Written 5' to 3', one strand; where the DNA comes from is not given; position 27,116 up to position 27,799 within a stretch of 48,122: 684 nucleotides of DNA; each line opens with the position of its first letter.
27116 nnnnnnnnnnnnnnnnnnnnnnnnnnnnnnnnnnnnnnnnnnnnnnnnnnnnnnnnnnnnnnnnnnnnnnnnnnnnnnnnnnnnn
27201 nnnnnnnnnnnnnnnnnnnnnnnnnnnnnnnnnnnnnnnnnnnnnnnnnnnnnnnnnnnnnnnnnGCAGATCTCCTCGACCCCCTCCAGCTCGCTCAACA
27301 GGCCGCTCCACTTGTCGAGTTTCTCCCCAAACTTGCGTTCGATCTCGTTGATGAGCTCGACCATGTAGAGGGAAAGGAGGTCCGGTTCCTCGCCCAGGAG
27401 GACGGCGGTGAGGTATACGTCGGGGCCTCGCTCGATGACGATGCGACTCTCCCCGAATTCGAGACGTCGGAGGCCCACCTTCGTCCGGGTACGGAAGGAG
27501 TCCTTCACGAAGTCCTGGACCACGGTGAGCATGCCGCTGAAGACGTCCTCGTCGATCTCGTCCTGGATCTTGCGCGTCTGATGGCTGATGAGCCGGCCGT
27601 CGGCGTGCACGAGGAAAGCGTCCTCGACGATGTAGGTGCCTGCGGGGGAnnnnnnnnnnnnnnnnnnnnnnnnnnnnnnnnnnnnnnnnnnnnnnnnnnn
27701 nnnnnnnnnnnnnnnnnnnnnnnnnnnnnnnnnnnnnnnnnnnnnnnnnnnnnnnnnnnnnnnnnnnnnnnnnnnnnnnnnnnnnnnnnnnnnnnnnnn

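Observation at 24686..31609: Giant 2307-aa cytoplasmic protein with an architecture I cannot assign to any characterised family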

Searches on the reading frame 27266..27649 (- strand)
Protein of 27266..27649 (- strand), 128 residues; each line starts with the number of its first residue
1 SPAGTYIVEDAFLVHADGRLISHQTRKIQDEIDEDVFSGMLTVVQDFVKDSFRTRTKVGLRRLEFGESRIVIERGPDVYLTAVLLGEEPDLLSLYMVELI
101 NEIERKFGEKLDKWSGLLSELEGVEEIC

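Call 37: search_solved_structures(query=A3, max_evalue=10, show_alignments=2)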
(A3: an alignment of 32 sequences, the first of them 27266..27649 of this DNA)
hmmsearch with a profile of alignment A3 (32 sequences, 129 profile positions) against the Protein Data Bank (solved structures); distinct sequences matched with E-value up to 10: 1.
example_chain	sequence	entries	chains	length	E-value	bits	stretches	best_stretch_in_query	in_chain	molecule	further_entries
3mm5_B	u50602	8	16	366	0.65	13.5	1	80-117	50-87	Sulfite reductase, dissimilatory-type subunit beta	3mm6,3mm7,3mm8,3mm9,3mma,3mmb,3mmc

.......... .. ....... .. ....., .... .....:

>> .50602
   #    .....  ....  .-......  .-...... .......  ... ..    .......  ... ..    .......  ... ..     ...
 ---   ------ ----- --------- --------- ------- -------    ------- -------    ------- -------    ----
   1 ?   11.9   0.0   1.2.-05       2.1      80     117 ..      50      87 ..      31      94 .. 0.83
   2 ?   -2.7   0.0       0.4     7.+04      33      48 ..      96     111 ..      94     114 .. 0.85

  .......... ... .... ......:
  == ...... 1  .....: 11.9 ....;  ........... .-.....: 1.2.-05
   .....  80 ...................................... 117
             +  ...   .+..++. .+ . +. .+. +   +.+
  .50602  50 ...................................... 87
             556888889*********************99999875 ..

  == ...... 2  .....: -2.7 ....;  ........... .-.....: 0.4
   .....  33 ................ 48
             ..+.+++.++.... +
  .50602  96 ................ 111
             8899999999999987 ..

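Call 41: search_protein_representatives(alignment_id=A3)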
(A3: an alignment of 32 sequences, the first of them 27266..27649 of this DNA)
Query: 32 sequences, 129 profile positions. Proteins with E-value up to 0.001 (for the whole library): 3931; up to 1e-10: 1933; up to 1e-30: 50. The best 150 are listed.
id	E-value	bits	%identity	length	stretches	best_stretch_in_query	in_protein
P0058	7.1e-120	411.2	-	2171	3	3-128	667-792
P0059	1.3e-103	358.6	-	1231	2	2-129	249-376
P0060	1.6e-94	329.2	-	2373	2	1-129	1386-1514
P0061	2.2e-93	325.5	-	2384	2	1-128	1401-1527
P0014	2.2e-92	322.3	-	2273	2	2-129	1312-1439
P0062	4.8e-92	321.2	-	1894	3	3-128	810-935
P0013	1.2e-91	319.9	-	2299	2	3-129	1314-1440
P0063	3.3e-88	308.8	-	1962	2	4-129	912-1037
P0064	4.5e-88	308.3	-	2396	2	2-129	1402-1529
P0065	1.6e-86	303.3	-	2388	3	2-129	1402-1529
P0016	5.3e-86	301.6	-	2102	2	2-129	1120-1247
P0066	9.1e-86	300.9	-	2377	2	2-129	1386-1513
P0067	9.6e-84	294.4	-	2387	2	2-128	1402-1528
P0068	1.1e-82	291.0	-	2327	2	2-128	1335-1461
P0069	3.5e-81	286.1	-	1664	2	3-129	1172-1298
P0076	2.6e-69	247.7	-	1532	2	3-128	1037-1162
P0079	1.0e-47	177.8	-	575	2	5-124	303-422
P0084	3.4e-42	160.0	-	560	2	5-128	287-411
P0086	8.7e-41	155.5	-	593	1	3-129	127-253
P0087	1.0e-40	155.2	-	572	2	4-128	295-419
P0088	2.6e-38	147.4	-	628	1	3-129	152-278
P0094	7.9e-36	139.4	-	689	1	3-129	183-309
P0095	9.0e-36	139.2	-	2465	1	4-129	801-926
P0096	4.5e-35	137.0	-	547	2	6-128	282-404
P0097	7.7e-35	136.2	-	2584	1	2-129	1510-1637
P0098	3.4e-34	134.1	-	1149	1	6-128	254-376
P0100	4.1e-34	133.9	-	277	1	2-129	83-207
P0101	2.0e-33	131.6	-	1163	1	5-128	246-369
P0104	3.7e-31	124.3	-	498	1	9-129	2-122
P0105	3.3e-29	118.0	-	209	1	8-127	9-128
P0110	1.0e-26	110.0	-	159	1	7-127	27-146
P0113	2.6e-26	108.6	-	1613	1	3-129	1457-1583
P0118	1.6e-25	106.1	-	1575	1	3-128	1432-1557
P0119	1.8e-25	105.9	-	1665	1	7-126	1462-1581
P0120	2.0e-25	105.8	-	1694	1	7-127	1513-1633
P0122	3.3e-25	105.1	-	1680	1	7-127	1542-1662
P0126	5.1e-25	104.5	-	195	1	4-127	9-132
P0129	6.3e-25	104.2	-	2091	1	3-128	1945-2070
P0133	1.0e-24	103.4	-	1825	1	7-126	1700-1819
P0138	2.1e-24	102.5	-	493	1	7-127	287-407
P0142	2.9e-24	102.0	-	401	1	4-128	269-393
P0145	4.2e-24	101.5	-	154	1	7-128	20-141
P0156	1.3e-23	99.9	-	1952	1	7-128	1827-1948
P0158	2.0e-23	99.3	-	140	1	8-129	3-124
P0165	4.1e-23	98.3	-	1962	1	7-126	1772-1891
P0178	9.6e-23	97.1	-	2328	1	6-127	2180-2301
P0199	3.0e-22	95.5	-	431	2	55-129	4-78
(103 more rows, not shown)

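Call 43: search_protein_families(library=pfam, proteins=[P0100, P0105, P0110, P0126, P0145, P0079, P0118, P0120, P0142, P0138], max_evalue=0.01)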
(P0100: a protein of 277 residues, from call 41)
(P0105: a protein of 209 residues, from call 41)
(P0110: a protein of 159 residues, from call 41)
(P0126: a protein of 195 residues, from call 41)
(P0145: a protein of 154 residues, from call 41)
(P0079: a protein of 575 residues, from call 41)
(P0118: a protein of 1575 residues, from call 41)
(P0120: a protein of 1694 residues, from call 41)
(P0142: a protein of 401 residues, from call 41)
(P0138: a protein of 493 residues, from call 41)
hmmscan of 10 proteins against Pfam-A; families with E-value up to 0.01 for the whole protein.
P0100 (277 aa): 0 families

P0105 (209 aa): 0 families

P0110 (159 aa): 0 families

P0126 (195 aa): 4 families
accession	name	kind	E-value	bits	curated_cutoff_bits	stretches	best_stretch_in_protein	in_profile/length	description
PF13248.11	Zn_ribbon_3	-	4.2e-05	23.3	27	1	153-173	4-24/26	zinc-ribbon domain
PF13240.11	Zn_Ribbon_1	-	0.0001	22.4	25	1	154-175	2-23/23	zinc-ribbon domain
PF12773.13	DZR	-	0.00024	21.6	27.3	1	152-172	25-45/45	Double zinc ribbon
PF18912.6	DZR_2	-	0.0082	16.4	27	0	153-175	9-31/56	Double zinc ribbon domain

P0145 (154 aa): 0 families

P0079 (575 aa): 0 families

P0118 (1575 aa): 3 families
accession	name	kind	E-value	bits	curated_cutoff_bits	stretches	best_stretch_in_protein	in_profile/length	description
PF17963.7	Big_9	-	8e-07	30.3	23.6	1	1057-1117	28-89/89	Bacterial Ig domain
PF17803.7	Cadherin_4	-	0.00041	21.2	25.1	1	1112-1168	1-57/71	Bacterial cadherin-like domain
PF20773.4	InhA-like_MAM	-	0.0027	17.7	26.9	1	175-256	70-163/191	Immune inhibitor A-like, MAM domain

P0120 (1694 aa): 11 families
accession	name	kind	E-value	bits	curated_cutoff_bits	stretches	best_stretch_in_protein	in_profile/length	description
PF18911.6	PKD_4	-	2.8e-83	274.5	27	7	869-949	3-83/85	PKD domain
PF00801.26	PKD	-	1.4e-56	188.9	23.5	6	1135-1195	13-75/80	PKD domain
PF13517.12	FG-GAP_3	-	1.1e-26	93.7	26.9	6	293-355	1-60/61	FG-GAP-like repeat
PF01839.29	FG-GAP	-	3.3e-13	49.6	22.1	3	240-257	5-22/37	FG-GAP repeat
PF08329.16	ChitinaseA_N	-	1.1e-07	32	21.2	0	1253-1289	69-104/133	Chitinase A, N-terminal domain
PF22184.2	CBM_56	-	4.7e-05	24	27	1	1410-1463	15-65/75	Carbohydrate binding module family 56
PF23727.1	Beta-prop_FAM234A_B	-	0.0001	21.4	26.4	0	555-625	95-162/467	FAM234A/B beta-propeller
PF13248.11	Zn_ribbon_3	-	0.00016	21.5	27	1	1652-1672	4-24/26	zinc-ribbon domain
PF13240.11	Zn_Ribbon_1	-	0.00024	21.2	25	1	1653-1674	2-23/23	zinc-ribbon domain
PF12773.13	DZR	-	0.0021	18.6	27.3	1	1651-1671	25-45/45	Double zinc ribbon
PF18981.6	InlK_D3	-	0.0088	16.5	25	0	1354-1376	46-68/75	Internalin K domain (D3/D4)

P0142 (401 aa): 0 families

P0138 (493 aa): 7 families
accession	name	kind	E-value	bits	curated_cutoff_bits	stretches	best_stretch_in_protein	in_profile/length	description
PF18911.6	PKD_4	-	5.7e-17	62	27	2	69-152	1-81/85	PKD domain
PF00801.26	PKD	-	1.4e-12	47.9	23.5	2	100-149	27-74/80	PKD domain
PF13240.11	Zn_Ribbon_1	-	4.3e-05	23.6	25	1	445-466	2-23/23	zinc-ribbon domain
PF13248.11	Zn_ribbon_3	-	8.2e-05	22.4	27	1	442-466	2-26/26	zinc-ribbon domain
PF12773.13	DZR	-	0.00021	21.8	27.3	1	445-467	1-23/45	Double zinc ribbon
PF10571.15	UPF0547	-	0.00034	21.1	29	1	444-463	2-21/26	Uncharacterised protein family UPF0547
PF22352.2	K319L-like_PKD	-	0.0025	18.2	27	0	14-68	30-84/84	K319L-like, PKD domain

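Call 46: search_protein_families(library=ncbifam, proteins=[P0145, P0110, P0126, P0105, P0138, window:27266-27649:-], max_evalue=1)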
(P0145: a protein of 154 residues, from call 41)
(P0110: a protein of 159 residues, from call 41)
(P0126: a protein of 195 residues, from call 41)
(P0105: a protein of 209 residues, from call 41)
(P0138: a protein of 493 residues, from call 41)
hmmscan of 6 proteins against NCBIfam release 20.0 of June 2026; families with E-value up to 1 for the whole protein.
P0145 (154 aa): 0 families

P0110 (159 aa): 0 families

P0126 (195 aa): 3 families
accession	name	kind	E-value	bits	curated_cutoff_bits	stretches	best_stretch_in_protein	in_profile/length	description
NF049953.1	ribbon_DG_selen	exception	0.0046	16.9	130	1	146-174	142-170/172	zinc ribbon-containing (seleno)protein DG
NF045510.1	4Cys_prefix_kin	domain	0.0093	16.2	24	0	164-175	15-26/26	4-Cys prefix domain-containing protein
NF033497.1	rubre_like_arch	subfamily_domain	0.078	12.7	32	1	153-175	2-26/34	rubrerythrin-like domain-containing protein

P0105 (209 aa): 1 family
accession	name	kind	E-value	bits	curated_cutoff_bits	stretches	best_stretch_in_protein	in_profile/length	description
NF002147.0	PRK00982.1-1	equivalog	0.019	14.8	84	1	94-130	41-75/83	acyl carrier protein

P0138 (493 aa): 8 families
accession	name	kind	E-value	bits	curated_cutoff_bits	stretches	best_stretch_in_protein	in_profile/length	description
TIGR00864.1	PCC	subfamily_domain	8e-05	19.2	1861.4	1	5-187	1331-1502/2700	polycystin cation channel protein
NF033497.1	rubre_like_arch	subfamily_domain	0.0043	16.7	32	1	444-469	2-29/34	rubrerythrin-like domain-containing protein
NF058582.1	Microco_LAVTG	domain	0.031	14.4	27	1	262-284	11-33/34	LAVTG motif-containing sortase-dependent surface protein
NF006580.0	PRK09105.1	subfamily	0.033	13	444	1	137-173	171-210/375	pyridoxal phosphate-dependent aminotransferase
NF053815.1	teico_TcaA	equivalog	0.05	12.4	550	1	442-475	1-34/463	membrane-associated protein TcaA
NF051461.1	pyoverd_PtaA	equivalog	0.066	11.9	500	1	137-173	159-198/359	pyoverdine biosynthesis transaminase PtaA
NF049953.1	ribbon_DG_selen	exception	0.079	12.9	130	1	440-465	145-170/172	zinc ribbon-containing (seleno)protein DG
NF041070.1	carrier_LysW_Arch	domain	0.14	12.3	75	1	442-469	2-36/57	alpha-aminoadipate/glutamate carrier protein LysW/ArgW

window:27266-27649:- (128 aa): 1 family
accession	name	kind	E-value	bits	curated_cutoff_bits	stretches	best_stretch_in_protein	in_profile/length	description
NF002150.0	PRK00982.1-4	subfamily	0.2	11.9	66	1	93-113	39-59/80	acyl carrier protein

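Call 52: find_homologous_proteins(query=A3, max_evalue=1e-8)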
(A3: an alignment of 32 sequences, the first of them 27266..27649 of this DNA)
Query A3 (32 sequences) (128 aa, profile of the alignment): 23 proteins with E <= 1e-8 among 4063 candidates.
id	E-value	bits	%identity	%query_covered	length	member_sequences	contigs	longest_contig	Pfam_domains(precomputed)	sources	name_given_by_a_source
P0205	8.0e-51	190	62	98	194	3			-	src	-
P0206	1.6e-49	185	66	99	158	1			-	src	-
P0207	5.5e-48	180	62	91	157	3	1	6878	-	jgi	-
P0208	7.1e-48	180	58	98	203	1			-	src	-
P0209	4.7e-43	164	54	96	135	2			-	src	-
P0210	4.3e-40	155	31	97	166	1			-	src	-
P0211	3.6e-36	142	59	78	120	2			-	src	-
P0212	1.2e-35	140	28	95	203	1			-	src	-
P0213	1.9e-31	127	24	96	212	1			-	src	-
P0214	5.1e-31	126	58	75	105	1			-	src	-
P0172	2.1e-22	98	35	66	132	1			-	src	-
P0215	4.4e-22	97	34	48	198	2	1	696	-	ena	-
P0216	7.2e-20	89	23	76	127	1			-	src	-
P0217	6.4e-19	86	23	81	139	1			-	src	-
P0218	1.6e-18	85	41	40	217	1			PF19302.5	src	-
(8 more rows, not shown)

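Call 53: list_cluster_members(proteins=[P0110, P0145, P0126, P0138, P0120, P0118, P0105, P0079, P0158, P0142])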
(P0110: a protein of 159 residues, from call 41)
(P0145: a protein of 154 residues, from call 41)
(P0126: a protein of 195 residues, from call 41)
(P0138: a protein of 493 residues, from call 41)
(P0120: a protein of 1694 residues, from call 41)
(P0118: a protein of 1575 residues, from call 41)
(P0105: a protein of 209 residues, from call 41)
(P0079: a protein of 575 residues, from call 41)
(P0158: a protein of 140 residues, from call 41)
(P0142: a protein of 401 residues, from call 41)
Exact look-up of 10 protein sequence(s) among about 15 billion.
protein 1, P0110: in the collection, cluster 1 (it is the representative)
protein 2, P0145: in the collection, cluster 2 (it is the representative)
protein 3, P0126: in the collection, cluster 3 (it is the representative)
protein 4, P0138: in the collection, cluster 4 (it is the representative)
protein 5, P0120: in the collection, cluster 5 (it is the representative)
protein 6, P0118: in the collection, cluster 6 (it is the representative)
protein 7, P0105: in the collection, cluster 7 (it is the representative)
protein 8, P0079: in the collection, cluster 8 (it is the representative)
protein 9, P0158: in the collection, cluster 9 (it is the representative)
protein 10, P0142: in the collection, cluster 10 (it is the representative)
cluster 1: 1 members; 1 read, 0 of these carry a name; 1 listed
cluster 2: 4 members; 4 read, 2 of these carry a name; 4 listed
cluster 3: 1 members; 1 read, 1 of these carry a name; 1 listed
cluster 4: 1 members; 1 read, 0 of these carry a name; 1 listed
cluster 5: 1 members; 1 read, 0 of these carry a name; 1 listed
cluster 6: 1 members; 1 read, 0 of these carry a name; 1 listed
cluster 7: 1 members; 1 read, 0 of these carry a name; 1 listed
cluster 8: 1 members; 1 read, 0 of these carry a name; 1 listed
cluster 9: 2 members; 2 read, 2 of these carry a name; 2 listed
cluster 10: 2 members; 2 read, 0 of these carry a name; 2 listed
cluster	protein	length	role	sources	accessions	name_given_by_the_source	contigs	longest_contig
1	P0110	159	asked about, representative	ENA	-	-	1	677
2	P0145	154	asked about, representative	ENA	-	-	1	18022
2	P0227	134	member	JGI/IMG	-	hypothetical protein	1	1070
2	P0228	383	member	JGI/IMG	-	hypothetical protein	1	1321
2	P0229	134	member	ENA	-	-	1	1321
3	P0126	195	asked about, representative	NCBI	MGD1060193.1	MAG: zinc ribbon domain-containing protein, partial [Methanomassiliicoccales archaeon]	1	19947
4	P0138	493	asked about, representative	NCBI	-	-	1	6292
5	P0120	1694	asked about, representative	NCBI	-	-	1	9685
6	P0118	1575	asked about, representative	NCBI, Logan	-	-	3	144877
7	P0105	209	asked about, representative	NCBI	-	-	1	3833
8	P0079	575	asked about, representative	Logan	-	-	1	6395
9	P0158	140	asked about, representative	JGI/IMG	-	OOP family OmpA-OmpF porin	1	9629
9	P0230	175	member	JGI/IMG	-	OOP family OmpA-OmpF porin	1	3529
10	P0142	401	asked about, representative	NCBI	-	-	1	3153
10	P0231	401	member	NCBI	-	-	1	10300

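Call 82: search_protein_families(library=pfam, proteins=[P0098, P0101, P0104, P0088, P0094, P0199, P0086, P0079, P0095], max_evalue=0.001)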
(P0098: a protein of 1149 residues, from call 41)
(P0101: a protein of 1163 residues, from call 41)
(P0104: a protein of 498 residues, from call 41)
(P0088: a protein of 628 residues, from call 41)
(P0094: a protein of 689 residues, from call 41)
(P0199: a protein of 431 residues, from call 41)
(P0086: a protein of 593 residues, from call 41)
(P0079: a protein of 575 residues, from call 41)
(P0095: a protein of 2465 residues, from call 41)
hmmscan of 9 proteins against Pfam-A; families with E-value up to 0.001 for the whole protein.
P0098 (1149 aa): 3 families
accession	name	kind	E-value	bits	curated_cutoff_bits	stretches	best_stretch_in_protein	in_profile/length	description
PF18953.6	SAP_new25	-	2.2e-11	43.6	26.3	2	853-890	10-47/51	SAP domain-containing new25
PF02037.33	SAP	-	2.4e-09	37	23.9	1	852-882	6-36/37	SAP domain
PF04513.17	Baculo_PEP_C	-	0.00034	21.1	38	0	716-767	34-85/140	Baculovirus polyhedron envelope protein, PEP, C terminus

P0101 (1163 aa): 2 families
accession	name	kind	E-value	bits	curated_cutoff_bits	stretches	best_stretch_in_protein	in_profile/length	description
PF18953.6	SAP_new25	-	4e-19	68.4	26.3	3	846-883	10-46/51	SAP domain-containing new25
PF02037.33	SAP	-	7.3e-15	54.6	23.9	2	845-875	6-36/37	SAP domain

P0104 (498 aa): 1 family
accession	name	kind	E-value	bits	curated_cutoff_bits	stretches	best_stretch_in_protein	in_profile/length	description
PF19302.4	DUF5915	-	4.2e-13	49.7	27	1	215-381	7-170/195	Domain of unknown function (DUF5915)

P0088 (628 aa): 1 family
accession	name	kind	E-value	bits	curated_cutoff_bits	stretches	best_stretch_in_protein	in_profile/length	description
PF19302.4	DUF5915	-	3.8e-10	40.1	27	1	475-624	48-193/195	Domain of unknown function (DUF5915)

P0094 (689 aa): 2 families
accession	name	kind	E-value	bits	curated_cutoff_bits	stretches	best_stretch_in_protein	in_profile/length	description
PF19302.4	DUF5915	-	7.4e-10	39.1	27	1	478-682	2-193/195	Domain of unknown function (DUF5915)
PF07705.17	CARDB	-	1.8e-06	28.5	22.7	1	87-163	11-87/101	CARDB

P0199 (431 aa): 1 family
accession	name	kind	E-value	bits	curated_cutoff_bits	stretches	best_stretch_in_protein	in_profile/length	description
PF19302.4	DUF5915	-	2.9e-15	56.7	27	1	278-422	53-193/195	Domain of unknown function (DUF5915)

P0086 (593 aa): 1 family
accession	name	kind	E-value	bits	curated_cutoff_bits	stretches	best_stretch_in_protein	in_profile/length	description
PF19302.4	DUF5915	-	1.9e-12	47.5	27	1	451-588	46-184/195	Domain of unknown function (DUF5915)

P0079 (575 aa): 0 families

P0095 (2465 aa): 2 families
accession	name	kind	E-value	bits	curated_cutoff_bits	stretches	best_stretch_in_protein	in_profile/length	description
PF12895.13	ANAPC3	-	8.4e-05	23.2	27.2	0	519-554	20-55/82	Anaphase-promoting complex, cyclosome, subunit 3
PF07705.17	CARDB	-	0.00014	22.4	22.7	1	702-778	9-85/101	CARDB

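Call 86: find_encoding_contigs(protein=P0079, flank=6000, max_places=2)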
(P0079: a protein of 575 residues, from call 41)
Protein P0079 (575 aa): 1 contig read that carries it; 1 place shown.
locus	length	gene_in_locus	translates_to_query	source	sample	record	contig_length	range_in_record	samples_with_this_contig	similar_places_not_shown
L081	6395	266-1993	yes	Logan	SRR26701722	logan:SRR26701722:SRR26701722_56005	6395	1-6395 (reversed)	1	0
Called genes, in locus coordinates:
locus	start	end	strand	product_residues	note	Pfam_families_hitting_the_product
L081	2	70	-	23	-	?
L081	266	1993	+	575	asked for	-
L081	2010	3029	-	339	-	PF00752:XPG_N, PF00867:XPG_I, PF01367:5_3_exonuc (weak)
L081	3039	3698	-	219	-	PF20221:DUF6580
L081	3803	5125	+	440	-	PF00202:Aminotran_3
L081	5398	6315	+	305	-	-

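Call 87: find_encoding_contigs(protein=P0084, flank=6000, max_places=2)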
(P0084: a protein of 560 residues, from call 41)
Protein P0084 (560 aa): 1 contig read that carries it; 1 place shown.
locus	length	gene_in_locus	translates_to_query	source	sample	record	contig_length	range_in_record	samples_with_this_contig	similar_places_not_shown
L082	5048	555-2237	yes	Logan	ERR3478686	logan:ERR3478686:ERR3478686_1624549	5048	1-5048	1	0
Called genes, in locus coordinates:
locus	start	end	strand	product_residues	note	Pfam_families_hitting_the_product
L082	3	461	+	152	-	?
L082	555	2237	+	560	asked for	-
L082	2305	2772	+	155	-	PF04238:DUF420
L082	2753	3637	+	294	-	PF01170:UPF0020 (faint), PF01555:N6_N4_Mtase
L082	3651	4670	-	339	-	PF00752:XPG_N, PF00867:XPG_I, PF01367:5_3_exonuc (weak)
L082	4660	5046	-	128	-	?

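Call 88: find_encoding_contigs(protein=P0087, flank=6000, max_places=2)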
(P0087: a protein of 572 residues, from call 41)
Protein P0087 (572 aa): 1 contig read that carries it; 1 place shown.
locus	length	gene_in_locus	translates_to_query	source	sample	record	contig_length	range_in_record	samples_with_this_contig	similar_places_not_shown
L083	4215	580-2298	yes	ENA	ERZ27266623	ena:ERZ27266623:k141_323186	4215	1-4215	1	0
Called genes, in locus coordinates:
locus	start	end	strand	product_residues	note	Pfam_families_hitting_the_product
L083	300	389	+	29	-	-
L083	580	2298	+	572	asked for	-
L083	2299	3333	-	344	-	PF00752:XPG_N, PF00867:XPG_I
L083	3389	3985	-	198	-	PF20221:DUF6580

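Call 89: find_encoding_contigs(protein=P0096, flank=6000, max_places=2)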
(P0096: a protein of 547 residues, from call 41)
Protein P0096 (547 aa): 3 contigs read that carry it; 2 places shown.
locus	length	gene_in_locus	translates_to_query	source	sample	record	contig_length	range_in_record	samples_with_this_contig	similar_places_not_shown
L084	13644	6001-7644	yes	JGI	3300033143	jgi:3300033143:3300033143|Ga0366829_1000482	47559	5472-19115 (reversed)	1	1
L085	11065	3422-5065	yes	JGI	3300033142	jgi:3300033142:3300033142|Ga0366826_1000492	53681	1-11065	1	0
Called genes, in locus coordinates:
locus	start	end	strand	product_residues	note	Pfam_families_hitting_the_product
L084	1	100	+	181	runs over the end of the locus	PF12838:Fer4_7 (faint), PF13187:Fer4_9 (faint), PF14697:Fer4_21 (faint), PF13237:Fer4_10 (faint), PF12837:Fer4_6 (faint), PF25160:LdpA_Fe-S-bd (weak), PF00037:Fer4 (weak), PF12797:Fer4_2 (weak)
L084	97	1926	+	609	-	PF02730:AFOR_N, PF01314:AFOR_C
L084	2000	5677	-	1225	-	PF10633:NPCBM_assoc (faint), PF11614:FixG_C (faint), PF07705:CARDB, PF12802:MarR_2 (faint), PF12840:HTH_20 (faint), PF24266:HTH_HVO_0163_N, PF01047:MarR (weak), PF13412:HTH_24, +1 more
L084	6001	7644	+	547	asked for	-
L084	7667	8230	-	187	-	PF00025:Arf, PF00071:Ras, PF08477:Roc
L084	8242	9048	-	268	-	PF03447:NAD_binding_3, PF03807:F420_oxidored (weak), PF01958:Asp_DH_C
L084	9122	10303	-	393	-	PF04055:Radical_SAM, PF13353:Fer4_12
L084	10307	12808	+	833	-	PF00082:Peptidase_S8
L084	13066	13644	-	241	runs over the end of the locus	PF01411:tRNA-synt_2c, PF07973:tRNA_SAD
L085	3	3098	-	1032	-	?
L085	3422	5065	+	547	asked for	-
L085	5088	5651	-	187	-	PF00025:Arf, PF00071:Ras, PF08477:Roc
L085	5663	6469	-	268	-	PF03447:NAD_binding_3, PF03807:F420_oxidored (weak), PF01958:Asp_DH_C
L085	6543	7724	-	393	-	PF04055:Radical_SAM, PF13353:Fer4_12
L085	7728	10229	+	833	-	PF00082:Peptidase_S8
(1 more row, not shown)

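Call 94: search_protein_families(library=pfam, proteins=[L084:7667-8230:-], max_evalue=0.001)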
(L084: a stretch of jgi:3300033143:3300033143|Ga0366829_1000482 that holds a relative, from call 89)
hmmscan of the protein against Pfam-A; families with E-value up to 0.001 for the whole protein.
L084:7667-8230:- (187 aa): 4 families
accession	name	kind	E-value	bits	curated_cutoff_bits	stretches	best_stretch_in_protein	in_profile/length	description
PF00071.28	Ras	-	8e-36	123.5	21.6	1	11-173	1-160/162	Ras family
PF08477.19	Roc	-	6.4e-30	104.3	27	1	11-128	1-119/119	Ras of Complex, Roc, domain of DAPkinase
PF00025.27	Arf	-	6.2e-11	42.5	22.3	1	9-170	14-171/174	ADP-ribosylation factor family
PF01926.29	MMR_HSR1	-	4.4e-05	24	21.9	1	11-126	1-113/113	50S ribosome-binding GTPase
